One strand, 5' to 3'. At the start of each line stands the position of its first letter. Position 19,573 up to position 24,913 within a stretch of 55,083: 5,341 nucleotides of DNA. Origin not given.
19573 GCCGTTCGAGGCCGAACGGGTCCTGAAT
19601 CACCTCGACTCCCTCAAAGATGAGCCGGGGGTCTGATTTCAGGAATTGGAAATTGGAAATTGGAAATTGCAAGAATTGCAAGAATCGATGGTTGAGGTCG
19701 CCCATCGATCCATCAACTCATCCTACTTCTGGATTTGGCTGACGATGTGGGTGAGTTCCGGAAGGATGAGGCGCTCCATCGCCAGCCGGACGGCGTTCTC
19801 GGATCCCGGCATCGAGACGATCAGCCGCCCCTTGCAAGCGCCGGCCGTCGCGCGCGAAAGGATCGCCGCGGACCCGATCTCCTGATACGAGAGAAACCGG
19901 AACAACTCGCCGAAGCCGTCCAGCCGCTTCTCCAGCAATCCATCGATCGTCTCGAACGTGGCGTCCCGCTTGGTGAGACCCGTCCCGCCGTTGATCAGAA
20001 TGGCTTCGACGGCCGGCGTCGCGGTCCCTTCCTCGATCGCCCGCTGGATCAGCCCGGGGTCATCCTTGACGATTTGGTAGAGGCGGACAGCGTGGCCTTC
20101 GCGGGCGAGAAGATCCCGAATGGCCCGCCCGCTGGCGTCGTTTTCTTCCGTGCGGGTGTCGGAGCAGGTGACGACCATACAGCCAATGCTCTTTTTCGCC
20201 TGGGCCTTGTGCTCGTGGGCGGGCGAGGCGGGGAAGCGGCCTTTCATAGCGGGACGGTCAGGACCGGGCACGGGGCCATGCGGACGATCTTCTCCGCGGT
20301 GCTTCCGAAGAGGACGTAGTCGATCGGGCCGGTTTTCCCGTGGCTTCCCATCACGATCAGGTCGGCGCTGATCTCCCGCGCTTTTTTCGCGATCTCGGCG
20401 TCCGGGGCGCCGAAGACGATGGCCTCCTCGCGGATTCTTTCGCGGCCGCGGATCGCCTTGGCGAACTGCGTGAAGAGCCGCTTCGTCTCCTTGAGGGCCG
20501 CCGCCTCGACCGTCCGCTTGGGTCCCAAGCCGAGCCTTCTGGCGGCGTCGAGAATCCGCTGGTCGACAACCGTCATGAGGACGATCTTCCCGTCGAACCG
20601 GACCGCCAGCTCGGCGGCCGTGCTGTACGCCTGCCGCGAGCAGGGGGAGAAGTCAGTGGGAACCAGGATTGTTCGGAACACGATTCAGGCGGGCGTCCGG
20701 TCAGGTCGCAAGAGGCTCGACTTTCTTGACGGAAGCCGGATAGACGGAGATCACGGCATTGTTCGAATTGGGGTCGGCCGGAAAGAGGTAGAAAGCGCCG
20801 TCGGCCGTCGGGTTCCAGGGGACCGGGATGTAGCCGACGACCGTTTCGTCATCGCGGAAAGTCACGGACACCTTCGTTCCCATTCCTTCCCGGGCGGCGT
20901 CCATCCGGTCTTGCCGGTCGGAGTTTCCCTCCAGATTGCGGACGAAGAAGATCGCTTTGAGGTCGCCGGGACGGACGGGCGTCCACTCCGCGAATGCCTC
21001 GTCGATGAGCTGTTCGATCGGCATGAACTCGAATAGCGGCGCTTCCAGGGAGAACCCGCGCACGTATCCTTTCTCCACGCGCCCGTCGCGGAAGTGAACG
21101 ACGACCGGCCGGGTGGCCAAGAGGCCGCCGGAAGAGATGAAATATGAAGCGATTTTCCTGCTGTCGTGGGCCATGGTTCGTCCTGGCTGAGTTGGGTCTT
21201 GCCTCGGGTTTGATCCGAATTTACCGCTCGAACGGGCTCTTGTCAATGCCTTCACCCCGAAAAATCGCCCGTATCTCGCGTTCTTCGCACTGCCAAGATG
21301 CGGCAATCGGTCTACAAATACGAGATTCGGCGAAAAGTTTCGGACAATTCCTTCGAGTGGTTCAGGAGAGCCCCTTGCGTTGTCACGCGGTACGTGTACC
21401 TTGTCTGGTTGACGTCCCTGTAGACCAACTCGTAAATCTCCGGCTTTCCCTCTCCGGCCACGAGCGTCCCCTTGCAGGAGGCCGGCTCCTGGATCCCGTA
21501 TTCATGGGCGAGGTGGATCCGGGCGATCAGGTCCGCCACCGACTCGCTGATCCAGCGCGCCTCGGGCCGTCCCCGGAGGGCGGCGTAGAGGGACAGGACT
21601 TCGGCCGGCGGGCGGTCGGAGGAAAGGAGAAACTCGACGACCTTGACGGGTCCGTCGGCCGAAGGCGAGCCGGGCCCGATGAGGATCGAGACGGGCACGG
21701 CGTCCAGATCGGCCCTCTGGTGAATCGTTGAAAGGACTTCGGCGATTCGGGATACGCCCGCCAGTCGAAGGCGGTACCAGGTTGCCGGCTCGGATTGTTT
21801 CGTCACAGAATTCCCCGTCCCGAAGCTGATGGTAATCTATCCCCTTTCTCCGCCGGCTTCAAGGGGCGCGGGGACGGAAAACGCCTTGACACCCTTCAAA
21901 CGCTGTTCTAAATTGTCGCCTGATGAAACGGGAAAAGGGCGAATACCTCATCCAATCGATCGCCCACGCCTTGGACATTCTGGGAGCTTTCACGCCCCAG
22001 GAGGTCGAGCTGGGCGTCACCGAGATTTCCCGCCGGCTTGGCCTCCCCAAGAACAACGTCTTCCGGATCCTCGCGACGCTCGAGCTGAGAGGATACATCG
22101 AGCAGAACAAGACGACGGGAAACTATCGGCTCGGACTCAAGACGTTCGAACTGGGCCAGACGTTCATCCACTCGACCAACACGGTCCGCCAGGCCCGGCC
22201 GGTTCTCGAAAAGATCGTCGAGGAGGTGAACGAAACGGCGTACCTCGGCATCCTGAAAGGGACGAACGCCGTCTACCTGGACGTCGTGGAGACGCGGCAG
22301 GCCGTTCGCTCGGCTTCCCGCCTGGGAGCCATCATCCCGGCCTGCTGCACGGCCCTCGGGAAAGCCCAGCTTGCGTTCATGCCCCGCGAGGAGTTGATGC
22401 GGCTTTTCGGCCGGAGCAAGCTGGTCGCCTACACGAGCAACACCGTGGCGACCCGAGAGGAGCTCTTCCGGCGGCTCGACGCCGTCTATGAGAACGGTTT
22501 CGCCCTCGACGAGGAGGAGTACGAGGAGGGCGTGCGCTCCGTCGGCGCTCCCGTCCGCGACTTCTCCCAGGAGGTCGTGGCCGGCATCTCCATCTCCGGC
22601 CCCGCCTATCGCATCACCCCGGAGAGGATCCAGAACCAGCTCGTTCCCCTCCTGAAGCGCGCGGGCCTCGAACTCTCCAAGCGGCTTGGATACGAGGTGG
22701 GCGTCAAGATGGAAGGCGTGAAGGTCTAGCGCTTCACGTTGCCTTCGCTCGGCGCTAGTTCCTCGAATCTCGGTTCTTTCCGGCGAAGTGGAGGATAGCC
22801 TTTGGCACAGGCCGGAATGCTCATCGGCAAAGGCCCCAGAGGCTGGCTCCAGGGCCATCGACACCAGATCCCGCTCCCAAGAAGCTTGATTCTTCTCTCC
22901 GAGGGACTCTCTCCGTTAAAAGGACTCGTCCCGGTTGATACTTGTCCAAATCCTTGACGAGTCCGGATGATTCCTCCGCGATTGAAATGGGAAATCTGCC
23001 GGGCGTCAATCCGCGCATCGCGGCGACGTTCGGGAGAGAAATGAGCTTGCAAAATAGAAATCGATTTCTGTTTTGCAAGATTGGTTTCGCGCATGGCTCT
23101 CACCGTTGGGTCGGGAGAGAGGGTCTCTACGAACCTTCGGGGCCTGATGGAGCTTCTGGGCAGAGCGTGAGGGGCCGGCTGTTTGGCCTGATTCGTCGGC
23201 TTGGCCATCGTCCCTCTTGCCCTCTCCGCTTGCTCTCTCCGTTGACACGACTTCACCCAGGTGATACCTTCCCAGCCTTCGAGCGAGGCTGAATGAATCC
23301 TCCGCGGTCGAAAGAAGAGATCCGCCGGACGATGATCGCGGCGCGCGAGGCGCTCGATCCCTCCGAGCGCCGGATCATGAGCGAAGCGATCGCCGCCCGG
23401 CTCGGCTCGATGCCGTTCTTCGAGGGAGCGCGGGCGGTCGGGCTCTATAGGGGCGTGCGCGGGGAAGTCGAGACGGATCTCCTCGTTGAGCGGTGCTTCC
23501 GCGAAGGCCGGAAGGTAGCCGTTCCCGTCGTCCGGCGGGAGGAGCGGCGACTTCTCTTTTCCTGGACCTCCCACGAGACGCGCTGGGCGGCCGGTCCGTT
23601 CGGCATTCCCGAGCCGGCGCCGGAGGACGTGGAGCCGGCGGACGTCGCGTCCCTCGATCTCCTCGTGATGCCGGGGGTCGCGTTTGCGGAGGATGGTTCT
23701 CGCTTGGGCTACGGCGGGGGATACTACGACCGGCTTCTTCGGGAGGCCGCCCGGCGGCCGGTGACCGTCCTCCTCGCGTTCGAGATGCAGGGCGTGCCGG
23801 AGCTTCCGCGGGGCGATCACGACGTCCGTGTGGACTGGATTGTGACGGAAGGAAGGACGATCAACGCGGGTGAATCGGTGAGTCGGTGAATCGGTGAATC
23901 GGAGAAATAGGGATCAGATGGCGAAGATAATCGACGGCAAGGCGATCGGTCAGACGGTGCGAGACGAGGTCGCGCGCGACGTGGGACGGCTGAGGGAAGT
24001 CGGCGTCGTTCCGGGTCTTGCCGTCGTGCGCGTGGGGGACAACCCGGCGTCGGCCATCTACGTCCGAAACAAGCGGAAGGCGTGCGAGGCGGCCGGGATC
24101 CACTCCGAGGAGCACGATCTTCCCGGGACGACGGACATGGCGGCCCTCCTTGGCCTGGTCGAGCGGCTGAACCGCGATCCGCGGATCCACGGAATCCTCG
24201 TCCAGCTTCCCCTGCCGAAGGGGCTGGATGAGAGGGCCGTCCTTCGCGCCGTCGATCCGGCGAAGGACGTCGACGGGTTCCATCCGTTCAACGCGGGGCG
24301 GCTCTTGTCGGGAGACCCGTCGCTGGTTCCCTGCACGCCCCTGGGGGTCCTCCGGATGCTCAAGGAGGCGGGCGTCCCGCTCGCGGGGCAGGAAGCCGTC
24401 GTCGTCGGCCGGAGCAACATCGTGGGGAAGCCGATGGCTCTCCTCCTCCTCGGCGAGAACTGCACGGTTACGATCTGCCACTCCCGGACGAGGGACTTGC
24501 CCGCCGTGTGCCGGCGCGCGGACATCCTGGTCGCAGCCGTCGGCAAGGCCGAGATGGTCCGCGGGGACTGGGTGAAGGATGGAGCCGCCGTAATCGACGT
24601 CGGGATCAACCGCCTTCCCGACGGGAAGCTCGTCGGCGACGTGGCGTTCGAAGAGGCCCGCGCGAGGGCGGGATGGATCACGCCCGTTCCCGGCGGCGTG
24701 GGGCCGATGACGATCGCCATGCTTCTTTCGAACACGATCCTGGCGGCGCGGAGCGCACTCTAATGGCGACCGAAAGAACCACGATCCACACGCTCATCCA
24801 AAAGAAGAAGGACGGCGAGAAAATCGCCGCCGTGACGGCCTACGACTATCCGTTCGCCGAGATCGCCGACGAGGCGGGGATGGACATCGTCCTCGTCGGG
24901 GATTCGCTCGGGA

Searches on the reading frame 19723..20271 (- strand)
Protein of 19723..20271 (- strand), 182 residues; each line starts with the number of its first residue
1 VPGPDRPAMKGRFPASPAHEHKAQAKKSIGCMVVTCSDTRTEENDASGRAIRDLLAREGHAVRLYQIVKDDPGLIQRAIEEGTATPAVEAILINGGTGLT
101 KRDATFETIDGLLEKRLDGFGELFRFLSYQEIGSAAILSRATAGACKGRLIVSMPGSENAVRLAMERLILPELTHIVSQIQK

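Call 12: search_protein_families(library=pfam, proteins=[window:19723-20271:-])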
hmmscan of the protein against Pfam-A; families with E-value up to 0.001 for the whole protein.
window:19723-20271:- (182 aa): 1 family
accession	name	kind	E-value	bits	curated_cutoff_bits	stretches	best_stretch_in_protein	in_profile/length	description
PF00994.29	MoCF_biosynth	-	2.6e-27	95.7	26.6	1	33-175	2-144/144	Probable molybdopterin binding domain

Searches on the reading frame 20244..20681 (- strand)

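Call 12: search_protein_families(library=pfam, proteins=[window:20244-20681:-])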
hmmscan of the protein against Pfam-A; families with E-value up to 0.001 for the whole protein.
window:20244-20681:- (145 aa): 1 family
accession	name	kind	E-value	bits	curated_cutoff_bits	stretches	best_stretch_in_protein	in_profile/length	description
PF00582.32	Usp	-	7.4e-34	117.7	24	1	1-144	1-141/141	Universal stress protein family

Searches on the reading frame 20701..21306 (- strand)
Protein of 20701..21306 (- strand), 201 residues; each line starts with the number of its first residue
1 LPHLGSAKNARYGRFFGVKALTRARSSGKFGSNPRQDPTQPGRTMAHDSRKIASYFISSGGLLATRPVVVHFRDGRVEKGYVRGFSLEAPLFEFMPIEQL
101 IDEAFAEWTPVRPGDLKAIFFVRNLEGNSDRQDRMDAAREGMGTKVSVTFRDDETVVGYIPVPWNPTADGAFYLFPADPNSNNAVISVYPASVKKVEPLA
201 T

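Call 12: search_protein_families(library=pfam, proteins=[window:20701-21306:-])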
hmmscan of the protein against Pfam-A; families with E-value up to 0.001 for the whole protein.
window:20701-21306:- (201 aa): 1 family
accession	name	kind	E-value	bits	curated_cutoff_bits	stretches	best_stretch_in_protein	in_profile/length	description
PF22478.1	DUF6982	-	1.1e-20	74.5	24.5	1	66-199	3-133/134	Family of unknown function (DUF6982)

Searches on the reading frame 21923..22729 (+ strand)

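Call 6: search_protein_families(library=pfam, proteins=[window:21923-22729:+])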
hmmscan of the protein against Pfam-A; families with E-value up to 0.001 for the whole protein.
window:21923-22729:+ (268 aa): 5 families
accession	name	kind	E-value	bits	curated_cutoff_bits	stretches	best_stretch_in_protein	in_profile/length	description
PF01614.24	IclR_C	-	1.2e-45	155.7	24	1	80-252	2-173/174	Bacterial transcriptional regulator IclR C-terminal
PF09339.16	HTH_IclR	-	1.1e-15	57.5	22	1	12-62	1-51/52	IclR helix-turn-helix domain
PF12802.13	MarR_2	-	3.4e-05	24.3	27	1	18-61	12-52/61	MarR family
PF01978.25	TrmB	-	5.2e-05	23.5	25.6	1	29-65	22-58/68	Sugar-specific transcriptional regulator TrmB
PF17782.7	DprA_WH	-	0.00078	19.9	22.9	0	34-61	30-57/61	DprA winged helix domain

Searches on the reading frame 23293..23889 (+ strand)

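Call 6: search_protein_families(library=pfam, proteins=[window:23293-23889:+])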
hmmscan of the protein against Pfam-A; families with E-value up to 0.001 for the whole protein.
window:23293-23889:+ (198 aa): 1 family
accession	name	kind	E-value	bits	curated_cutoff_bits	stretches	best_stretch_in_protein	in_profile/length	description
PF01812.26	5-FTHF_cyc-lig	-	1.2e-40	139.8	27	1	7-186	1-186/186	5-formyltetrahydrofolate cyclo-ligase family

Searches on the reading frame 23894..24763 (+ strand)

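Call 6: search_protein_families(library=pfam, proteins=[window:23894-24763:+])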
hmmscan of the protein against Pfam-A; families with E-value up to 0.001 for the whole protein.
window:23894-24763:+ (289 aa): 2 families
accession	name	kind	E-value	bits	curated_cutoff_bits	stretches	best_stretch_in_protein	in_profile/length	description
PF02882.25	THF_DHG_CYH_C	-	1.4e-71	239.4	27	1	130-287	1-158/160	Tetrahydrofolate dehydrogenase/cyclohydrolase, NAD(P)-binding domain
PF00763.28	THF_DHG_CYH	-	4.8e-41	140.1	32.8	1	13-127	1-115/115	Tetrahydrofolate dehydrogenase/cyclohydrolase, catalytic domain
